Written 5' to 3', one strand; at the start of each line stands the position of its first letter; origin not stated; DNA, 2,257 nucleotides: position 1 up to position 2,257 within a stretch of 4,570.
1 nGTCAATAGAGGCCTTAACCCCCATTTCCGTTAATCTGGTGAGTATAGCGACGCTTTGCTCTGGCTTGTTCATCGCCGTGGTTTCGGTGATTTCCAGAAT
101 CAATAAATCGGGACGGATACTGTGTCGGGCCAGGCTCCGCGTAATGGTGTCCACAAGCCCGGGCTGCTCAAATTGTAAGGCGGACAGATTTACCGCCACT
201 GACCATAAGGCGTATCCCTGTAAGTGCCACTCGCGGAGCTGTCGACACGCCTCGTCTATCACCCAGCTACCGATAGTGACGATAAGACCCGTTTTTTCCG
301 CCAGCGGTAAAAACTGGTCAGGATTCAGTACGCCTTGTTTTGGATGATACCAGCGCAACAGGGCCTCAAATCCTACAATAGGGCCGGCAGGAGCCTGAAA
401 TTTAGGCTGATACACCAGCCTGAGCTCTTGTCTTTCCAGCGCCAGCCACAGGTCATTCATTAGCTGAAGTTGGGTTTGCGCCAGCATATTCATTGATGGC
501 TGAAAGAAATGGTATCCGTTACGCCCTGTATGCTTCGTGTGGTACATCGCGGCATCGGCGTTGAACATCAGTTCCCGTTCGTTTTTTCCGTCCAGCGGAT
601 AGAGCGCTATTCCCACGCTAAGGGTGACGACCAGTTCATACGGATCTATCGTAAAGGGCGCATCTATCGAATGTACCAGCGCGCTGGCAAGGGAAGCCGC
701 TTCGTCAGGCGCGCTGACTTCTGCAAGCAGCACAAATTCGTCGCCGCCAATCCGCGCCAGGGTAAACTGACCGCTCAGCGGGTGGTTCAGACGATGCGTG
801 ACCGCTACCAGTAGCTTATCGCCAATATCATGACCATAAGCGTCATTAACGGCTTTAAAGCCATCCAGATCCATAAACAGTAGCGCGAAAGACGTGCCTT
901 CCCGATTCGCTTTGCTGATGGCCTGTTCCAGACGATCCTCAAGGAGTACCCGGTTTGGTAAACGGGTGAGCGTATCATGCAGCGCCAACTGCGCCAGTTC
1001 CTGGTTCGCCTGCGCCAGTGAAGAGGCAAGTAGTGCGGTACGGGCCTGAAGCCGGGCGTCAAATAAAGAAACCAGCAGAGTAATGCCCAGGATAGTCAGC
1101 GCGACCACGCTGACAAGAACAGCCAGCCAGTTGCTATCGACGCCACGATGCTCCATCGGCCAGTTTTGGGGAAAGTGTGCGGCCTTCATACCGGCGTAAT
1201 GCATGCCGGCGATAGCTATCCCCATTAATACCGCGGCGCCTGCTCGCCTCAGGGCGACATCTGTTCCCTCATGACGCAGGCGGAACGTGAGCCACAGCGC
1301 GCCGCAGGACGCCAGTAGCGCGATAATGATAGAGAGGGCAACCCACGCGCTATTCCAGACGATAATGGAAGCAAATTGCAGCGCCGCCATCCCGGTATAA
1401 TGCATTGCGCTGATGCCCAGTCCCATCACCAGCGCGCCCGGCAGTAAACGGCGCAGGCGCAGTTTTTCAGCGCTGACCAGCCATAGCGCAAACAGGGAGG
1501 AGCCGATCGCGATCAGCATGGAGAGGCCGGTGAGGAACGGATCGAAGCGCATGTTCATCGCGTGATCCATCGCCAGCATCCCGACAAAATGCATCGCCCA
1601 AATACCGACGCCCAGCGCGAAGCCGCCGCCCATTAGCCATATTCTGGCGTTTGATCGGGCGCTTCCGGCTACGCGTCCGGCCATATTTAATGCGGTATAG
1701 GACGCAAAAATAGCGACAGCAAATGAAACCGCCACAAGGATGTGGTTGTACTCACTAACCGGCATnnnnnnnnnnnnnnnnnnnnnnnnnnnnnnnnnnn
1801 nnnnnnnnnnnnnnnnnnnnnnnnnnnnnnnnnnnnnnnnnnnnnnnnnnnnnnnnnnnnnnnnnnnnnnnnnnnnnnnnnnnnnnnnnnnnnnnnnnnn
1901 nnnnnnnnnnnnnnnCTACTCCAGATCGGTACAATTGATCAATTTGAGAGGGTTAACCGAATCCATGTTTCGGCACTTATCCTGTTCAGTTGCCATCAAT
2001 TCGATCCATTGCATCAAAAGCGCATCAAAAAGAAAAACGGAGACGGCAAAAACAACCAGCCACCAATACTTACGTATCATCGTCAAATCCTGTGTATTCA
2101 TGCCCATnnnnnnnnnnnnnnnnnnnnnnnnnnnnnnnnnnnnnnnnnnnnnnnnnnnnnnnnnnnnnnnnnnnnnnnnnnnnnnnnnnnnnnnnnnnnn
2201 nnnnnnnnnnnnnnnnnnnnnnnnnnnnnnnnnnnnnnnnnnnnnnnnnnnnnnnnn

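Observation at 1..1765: The largest gene in the window is invisible to the ORF track; it is an MHYT-GGDEF-EAL c-di-GMP protein with both catalytic motifs intact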

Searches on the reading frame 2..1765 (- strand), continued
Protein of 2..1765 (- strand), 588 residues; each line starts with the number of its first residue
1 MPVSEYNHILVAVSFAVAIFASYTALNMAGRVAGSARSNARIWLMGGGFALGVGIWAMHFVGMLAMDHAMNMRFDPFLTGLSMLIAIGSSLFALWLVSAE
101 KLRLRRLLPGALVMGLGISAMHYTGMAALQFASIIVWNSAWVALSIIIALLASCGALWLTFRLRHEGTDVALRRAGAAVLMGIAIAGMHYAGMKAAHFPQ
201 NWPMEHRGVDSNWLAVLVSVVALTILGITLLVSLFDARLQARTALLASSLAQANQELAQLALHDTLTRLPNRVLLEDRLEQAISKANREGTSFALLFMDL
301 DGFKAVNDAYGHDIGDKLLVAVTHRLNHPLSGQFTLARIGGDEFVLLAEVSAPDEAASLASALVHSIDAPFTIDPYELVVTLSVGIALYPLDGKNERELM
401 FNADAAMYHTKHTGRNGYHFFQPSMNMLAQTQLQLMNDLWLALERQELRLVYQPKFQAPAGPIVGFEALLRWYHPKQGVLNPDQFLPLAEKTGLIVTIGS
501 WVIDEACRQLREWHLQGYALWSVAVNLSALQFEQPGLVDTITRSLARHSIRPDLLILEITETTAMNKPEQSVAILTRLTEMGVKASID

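Call 17: search_solved_structures(query=P0001, max_evalue=1e-20, show_alignments=2)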
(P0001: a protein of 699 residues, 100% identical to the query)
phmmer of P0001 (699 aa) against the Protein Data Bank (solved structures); distinct sequences matched with E-value up to 1e-20: 47.
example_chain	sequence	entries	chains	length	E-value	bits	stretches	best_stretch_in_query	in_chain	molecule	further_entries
5m3c_A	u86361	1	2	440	3e-116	392.4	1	263-683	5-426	Diguanylate cyclase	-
4rnh_A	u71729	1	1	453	2.7e-111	376.1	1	259-678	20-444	Motility regulator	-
4rnf_A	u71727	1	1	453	6.4e-110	371.5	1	259-678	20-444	Motility regulator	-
5m1t_A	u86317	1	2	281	3.1e-105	356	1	419-680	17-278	MucR Phosphodiesterase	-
9cmf_A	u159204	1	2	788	4.6e-77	262.9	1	240-679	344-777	Oxygen sensor protein DosP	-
9clo_A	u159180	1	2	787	4.6e-77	262.9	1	240-679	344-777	Oxygen sensor protein DosP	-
9bgv_A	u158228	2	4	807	4.9e-77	262.9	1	240-679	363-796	Oxygen sensor protein DosP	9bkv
9cdr_A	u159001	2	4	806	4.9e-77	262.8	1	240-679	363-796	Oxygen sensor protein DosP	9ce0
4rni_A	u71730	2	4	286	2.1e-66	227.7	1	415-678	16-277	Motility regulator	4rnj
8arv_A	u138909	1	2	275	5.2e-66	226.4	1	417-683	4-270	Bifunctional diguanylate cyclase/phosphodiesterase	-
2r6o_A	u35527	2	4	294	9.4e-60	205.7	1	420-679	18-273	Putative diguanylate cyclase/phosphodiesterase (GGDEF & EAL domains) | PUTATIVE DIGUANYLATE CYCLASE/PHOSPHODIESTERASE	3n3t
5xgb_A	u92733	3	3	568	3.2e-57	197.4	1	254-673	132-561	Uncharacterized protein | Uncharacterized protein PA0861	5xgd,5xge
4hu3_A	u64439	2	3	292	5.3e-57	196.6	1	414-679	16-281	Oxygen sensor protein DosP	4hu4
4hjf_A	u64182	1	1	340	2.4e-55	191.2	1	390-670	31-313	GGDEF family protein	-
3u2e_A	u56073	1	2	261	3e-52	180.9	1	432-670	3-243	GGDEF family protein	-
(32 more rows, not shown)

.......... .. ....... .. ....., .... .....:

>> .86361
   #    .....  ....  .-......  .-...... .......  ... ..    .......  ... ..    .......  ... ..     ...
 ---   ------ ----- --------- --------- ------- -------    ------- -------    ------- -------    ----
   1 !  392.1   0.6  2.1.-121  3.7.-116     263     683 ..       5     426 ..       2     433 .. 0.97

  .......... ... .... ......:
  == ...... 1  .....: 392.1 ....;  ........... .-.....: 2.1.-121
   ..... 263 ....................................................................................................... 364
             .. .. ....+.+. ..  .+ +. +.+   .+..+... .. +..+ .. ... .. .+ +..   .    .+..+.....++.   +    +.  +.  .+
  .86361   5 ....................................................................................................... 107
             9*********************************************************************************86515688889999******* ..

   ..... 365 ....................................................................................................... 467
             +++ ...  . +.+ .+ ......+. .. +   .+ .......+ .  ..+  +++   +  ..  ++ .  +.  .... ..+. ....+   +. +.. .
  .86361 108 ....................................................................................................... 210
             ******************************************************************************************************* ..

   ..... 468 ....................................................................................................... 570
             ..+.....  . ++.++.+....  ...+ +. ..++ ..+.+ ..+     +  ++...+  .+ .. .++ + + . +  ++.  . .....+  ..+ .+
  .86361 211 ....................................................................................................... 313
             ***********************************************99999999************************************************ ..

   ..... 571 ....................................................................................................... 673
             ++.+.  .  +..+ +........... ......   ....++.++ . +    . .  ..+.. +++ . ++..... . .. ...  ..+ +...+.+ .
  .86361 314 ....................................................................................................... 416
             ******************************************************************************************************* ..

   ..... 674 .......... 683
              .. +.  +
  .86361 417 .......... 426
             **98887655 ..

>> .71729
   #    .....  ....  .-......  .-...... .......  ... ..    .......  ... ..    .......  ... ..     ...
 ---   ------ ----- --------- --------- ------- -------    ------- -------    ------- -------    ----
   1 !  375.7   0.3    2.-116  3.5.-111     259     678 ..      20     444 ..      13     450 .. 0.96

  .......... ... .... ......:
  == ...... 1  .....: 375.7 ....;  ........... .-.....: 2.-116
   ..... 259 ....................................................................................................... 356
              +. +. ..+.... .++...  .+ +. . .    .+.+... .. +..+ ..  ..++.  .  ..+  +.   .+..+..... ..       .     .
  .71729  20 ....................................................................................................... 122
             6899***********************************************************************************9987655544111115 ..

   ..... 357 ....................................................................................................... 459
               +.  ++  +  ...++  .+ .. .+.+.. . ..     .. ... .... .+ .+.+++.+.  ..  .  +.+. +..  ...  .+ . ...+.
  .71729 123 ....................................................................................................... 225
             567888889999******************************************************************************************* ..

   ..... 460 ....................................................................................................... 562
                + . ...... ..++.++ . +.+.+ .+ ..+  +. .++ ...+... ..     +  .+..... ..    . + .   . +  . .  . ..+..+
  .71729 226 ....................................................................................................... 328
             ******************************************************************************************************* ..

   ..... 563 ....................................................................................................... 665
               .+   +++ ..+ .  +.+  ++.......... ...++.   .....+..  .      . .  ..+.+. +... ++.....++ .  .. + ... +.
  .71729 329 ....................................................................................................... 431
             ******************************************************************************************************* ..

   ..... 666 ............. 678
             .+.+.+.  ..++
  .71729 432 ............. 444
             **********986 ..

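Call 18: find_related_loci(query=P0001, collection=genome_contigs, flank=5000)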
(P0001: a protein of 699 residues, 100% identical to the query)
Query P0001 (699 aa) in genome_contigs; peptide patterns used: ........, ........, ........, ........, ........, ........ (x = any residue, [..] = any of these).
600 stretches matched a pattern (row limit reached: there are more); 595 encode a relative of the query (tblastn E <= 1e-3); the best 80 are kept; 80 distinct loci.
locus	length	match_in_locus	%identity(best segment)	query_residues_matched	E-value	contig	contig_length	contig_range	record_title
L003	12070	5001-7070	76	1-690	0e+0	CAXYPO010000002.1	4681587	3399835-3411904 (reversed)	Enterobacter bugandensis isolate 22S01078-8 genome assembly, contig: contig_1, whole genome shotgun sequence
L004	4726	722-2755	75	1-678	0e+0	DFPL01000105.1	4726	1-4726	MAG TPA_asm: Enterobacteriaceae bacterium UBA3516 UBA3516_contig_2106, whole genome shotgun sequence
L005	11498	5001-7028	74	1-676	0e+0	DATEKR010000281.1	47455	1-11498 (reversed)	MAG TPA_asm: Enterobacteriaceae bacterium isolate SMAG_U8895 k141_912802, whole genome shotgun sequence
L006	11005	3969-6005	75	1-679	0e+0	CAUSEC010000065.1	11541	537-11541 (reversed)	MAG TPA_asm: uncultured Enterobacteriaceae bacterium isolate ERR9969157_bin.6_MetaWRAP_v1.3_MAG genome assembly, contig:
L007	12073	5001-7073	75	1-691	0e+0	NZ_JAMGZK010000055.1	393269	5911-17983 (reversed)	Silvania hatchlandensis strain H19S6 NODE_1_length_393269_cov_56.870067, whole genome shotgun sequence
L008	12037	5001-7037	75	1-679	0e+0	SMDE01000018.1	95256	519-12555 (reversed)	Phytobacter diazotrophicus strain DSM 17806 Ga0244675_118, whole genome shotgun sequence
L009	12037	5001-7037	75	1-679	0e+0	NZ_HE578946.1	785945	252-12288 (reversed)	Phytobacter massiliensis JC163 strain type strain: JC163, whole genome shotgun sequence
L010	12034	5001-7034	75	1-678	0e+0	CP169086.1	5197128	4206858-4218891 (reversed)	Enterobacter hormaechei strain B17-3 chromosome, complete genome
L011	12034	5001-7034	75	1-678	0e+0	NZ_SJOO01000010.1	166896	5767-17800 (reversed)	Enterobacter wuhouensis strain WCHEW120002 10, whole genome shotgun sequence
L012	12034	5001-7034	76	1-678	0e+0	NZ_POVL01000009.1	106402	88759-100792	Enterobacter sichuanensis strain WCHECL1597 9, whole genome shotgun sequence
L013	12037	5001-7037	74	1-679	0e+0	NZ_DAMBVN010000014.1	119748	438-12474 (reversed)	MAG: Kosakonia sp. isolate CTOTU49356 NODE_25_length_119748_cov_67.955244, whole genome shotgun sequence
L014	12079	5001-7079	75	1-693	0e+0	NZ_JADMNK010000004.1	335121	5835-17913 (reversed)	Leclercia sp. EMC7 NODE_4_length_335121_cov_259.526548, whole genome shotgun sequence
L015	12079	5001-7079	74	1-693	0e+0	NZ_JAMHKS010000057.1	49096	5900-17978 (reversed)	Leclercia tamurae strain H6S3 NODE_22_length_49096_cov_65.537748, whole genome shotgun sequence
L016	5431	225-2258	75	1-678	0e+0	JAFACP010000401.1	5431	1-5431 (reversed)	MAG: Proteobacteria bacterium isolate OH_SBB_50 k127_969378, whole genome shotgun sequence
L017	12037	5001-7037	74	1-679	0e+0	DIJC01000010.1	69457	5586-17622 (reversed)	MAG TPA_asm: Enterobacteriaceae bacterium UBA5654 UBA5654_contig_154, whole genome shotgun sequence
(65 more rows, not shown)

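Call 31: find_encoding_contigs(protein=P0001, flank=6000, max_places=6)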
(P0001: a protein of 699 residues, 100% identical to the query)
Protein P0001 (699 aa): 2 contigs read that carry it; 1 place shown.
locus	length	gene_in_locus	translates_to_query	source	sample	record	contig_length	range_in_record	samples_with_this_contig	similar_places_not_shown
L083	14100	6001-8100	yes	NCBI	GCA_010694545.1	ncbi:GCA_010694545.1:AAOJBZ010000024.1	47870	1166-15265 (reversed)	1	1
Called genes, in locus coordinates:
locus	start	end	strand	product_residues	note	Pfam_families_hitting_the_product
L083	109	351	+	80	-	PF06196:DUF997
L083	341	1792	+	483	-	PF00474:SSF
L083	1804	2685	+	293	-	PF06325:PrmA, PF05175:MTS, PF13489:Methyltransf_23 (weak), PF13847:Methyltransf_31, PF08241:Methyltransf_11 (weak), PF08242:Methyltransf_12 (weak), PF13649:Methyltransf_25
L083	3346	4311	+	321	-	PF01207:Dus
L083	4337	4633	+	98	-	PF27465:Fis_N, PF02954:HTH_8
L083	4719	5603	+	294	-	PF03602:Cons_hypoth95 (faint), PF01555:N6_N4_Mtase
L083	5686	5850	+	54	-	PF10831:DUF2556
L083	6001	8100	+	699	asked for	PF03707:MHYT, PF00990:GGDEF, PF00563:EAL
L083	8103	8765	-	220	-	PF00440:TetR_N, PF08361:TetR_C_2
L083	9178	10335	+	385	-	PF25919:BSH_CusB (faint), PF25917:BSH_RND, PF25876:HH_MFP_RND, PF25944:Beta-barrel_RND, PF25967:RND-MFP_C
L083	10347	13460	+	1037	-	PF00873:ACR_tran, PF03176:MMPL (weak), PF02355:SecD_SecF_C (faint)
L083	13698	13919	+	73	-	-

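Call 41: list_cluster_members(proteins=[P0026, P0001])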
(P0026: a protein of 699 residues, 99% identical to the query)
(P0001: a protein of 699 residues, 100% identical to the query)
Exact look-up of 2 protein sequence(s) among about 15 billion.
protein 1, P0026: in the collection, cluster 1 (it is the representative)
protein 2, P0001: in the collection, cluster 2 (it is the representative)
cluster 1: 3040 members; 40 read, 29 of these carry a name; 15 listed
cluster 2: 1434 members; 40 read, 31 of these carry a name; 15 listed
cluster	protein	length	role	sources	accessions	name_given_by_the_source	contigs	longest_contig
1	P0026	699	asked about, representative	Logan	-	-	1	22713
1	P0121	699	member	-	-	EAL domain-containing protein [Salmonella enterica subsp. enterica] | Anti-FlhC(2)FlhD(4) factor YdiV n=3 Tax=Salmonella enterica TaxID=28901 ... | bifunctional diguanylate cyclase/phosphodiesterase [Salmonella enterica]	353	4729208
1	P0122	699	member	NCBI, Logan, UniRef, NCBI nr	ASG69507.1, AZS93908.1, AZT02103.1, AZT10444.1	EAL domain-containing protein [Salmonella enterica] | Anti-FlhC(2)FlhD(4) factor YdiV n=2 Tax=Salmonella enterica TaxID=28901 ... | bifunctional diguanylate cyclase/phosphodiesterase [Salmonella enterica]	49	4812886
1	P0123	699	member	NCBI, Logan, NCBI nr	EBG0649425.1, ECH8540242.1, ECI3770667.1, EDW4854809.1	EAL domain-containing protein [Salmonella enterica subsp. enterica serovar Perth]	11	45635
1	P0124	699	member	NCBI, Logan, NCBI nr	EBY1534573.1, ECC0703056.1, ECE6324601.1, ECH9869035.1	EAL domain-containing protein [Salmonella enterica subsp. enterica serovar Mgulani] | bifunctional diguanylate cyclase/phosphodiesterase [Salmonella enterica subsp. enterica ...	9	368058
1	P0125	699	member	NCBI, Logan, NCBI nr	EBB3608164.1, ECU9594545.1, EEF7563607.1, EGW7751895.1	TPA: EAL domain-containing protein [Salmonella enterica subsp. houtenae serovar ... | EAL domain-containing protein [Salmonella enterica]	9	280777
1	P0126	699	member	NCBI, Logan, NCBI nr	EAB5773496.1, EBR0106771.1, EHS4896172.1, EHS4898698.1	bifunctional diguanylate cyclase/phosphodiesterase [Salmonella enterica subsp. enterica ...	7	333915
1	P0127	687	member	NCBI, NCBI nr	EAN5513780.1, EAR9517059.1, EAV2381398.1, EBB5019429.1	EAL domain-containing protein, partial [Salmonella enterica] | bifunctional diguanylate cyclase/phosphodiesterase [Salmonella enterica]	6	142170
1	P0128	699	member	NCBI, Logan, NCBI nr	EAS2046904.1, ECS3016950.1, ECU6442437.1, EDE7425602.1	bifunctional diguanylate cyclase/phosphodiesterase [Salmonella enterica subsp. enterica ... | bifunctional diguanylate cyclase/phosphodiesterase [Salmonella enterica]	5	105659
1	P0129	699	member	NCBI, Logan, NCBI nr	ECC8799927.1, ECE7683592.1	bifunctional diguanylate cyclase/phosphodiesterase [Salmonella enterica subsp. enterica]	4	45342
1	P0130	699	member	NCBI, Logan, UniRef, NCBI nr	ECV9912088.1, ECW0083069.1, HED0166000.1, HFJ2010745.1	EAL domain-containing protein [Salmonella enterica subsp. enterica] | Anti-FlhC(2)FlhD(4) factor YdiV n=1 Tax=Salmonella enterica I TaxID=59201 ...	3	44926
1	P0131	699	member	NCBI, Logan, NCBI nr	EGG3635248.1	EAL domain-containing protein [Salmonella enterica]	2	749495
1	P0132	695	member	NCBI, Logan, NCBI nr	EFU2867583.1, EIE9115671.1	EAL domain-containing protein [Salmonella enterica]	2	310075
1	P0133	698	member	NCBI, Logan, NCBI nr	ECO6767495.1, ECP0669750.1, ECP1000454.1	EAL domain-containing protein [Salmonella enterica]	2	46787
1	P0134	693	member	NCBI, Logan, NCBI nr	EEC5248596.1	EAL domain-containing protein [Salmonella enterica subsp. enterica]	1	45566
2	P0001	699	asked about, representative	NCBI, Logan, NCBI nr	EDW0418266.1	EAL domain-containing protein [Salmonella enterica subsp. enterica serovar Chandans]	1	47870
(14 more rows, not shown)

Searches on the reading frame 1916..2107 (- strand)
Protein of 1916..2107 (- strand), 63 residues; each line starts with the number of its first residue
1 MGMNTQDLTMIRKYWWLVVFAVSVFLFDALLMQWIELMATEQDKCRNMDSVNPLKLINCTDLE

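Call 3: search_protein_families(library=pfam, proteins=[window:1916-2107:-], max_evalue=0.01)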
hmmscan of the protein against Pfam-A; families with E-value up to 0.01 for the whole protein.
window:1916-2107:- (63 aa): 1 family
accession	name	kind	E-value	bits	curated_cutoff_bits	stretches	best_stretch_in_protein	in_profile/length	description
PF10831.14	DUF2556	-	4.3e-36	123.1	27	1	10-62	1-53/53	Protein of unknown function (DUF2556)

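Call 4: search_protein_families(library=ncbifam, proteins=[window:1916-2107:-], max_evalue=0.01)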
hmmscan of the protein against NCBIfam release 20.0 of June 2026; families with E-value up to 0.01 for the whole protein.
window:1916-2107:- (63 aa): 0 families
